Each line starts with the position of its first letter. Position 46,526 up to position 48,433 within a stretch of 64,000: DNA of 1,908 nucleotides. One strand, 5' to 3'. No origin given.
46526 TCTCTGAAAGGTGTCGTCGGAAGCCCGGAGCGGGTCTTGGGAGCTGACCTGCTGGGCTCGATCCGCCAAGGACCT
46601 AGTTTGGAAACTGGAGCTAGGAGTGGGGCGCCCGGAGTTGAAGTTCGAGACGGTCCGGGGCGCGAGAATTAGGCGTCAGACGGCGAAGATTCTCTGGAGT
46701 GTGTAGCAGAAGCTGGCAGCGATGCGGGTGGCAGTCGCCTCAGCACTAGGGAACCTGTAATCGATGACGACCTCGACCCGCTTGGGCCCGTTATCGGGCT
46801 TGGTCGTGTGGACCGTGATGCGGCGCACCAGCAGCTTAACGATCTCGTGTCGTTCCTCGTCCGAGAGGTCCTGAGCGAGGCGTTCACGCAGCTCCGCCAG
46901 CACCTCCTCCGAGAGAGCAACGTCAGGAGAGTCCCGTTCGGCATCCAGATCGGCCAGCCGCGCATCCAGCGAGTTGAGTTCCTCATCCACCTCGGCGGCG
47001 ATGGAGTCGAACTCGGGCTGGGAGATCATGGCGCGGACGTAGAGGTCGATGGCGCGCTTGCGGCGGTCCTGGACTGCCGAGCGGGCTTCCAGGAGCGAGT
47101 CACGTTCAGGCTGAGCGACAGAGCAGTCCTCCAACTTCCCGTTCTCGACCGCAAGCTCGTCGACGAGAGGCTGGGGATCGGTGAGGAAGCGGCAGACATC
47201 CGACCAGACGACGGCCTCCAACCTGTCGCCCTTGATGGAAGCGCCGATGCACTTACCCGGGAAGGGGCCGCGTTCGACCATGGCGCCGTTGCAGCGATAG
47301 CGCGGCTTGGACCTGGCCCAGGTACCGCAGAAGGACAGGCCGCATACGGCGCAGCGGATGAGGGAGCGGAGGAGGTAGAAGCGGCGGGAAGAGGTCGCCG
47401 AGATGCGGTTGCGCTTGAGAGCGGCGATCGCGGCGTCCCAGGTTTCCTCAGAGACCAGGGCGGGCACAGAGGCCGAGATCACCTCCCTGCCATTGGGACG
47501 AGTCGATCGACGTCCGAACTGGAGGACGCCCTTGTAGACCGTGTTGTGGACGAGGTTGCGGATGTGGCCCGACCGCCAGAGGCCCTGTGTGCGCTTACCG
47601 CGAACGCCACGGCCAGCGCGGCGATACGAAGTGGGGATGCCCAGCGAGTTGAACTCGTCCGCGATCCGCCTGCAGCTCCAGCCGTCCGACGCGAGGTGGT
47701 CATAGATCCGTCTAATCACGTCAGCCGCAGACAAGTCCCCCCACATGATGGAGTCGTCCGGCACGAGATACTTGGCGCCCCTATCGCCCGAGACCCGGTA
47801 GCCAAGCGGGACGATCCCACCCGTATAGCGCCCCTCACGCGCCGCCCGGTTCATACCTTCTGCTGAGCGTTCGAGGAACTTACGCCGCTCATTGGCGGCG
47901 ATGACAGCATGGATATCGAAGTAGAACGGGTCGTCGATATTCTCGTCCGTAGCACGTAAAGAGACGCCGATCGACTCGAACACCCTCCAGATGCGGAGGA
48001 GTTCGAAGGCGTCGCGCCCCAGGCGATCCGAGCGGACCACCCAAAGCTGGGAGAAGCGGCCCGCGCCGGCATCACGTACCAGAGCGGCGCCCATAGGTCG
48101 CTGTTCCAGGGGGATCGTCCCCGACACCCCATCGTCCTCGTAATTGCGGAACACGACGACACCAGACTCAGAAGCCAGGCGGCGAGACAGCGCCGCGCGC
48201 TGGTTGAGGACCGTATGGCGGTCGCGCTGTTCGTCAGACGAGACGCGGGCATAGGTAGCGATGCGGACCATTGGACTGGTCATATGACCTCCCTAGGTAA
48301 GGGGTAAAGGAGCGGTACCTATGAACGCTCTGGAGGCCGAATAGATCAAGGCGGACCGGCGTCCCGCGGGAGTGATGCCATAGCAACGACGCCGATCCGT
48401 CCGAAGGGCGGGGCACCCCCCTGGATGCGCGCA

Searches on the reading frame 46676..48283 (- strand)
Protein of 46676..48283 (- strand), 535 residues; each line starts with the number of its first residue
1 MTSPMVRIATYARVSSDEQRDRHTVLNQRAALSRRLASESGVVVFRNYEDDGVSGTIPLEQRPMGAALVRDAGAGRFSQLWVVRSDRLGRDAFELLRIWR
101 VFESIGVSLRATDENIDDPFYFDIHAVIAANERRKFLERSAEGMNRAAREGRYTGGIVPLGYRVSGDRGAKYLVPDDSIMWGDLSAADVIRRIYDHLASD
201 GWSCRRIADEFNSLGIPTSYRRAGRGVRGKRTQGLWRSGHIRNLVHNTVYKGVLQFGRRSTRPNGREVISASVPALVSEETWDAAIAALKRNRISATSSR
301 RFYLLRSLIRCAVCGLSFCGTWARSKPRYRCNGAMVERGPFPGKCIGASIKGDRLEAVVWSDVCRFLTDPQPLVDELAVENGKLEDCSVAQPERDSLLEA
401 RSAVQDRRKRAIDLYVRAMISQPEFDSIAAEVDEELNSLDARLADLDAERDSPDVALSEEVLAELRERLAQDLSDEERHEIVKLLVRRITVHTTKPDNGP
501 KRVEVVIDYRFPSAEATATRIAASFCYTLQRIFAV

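Call 96: search_protein_families(library=pfam, proteins=[window:46676-48283:-], max_evalue=0.00001)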
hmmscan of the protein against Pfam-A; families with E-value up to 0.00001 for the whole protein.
window:46676-48283:- (535 aa): 3 families
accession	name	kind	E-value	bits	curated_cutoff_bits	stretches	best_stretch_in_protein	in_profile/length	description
PF00239.26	Resolvase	-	9.1e-23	81.4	23.3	1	9-153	2-145/145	Resolvase, N terminal domain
PF07508.19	Recombinase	-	5.1e-18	65.6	21.1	1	186-292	3-102/102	Recombinase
PF13408.12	Zn_ribbon_recom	-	9.6e-10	39.1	25.3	1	304-363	1-57/58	Recombinase zinc beta ribbon domain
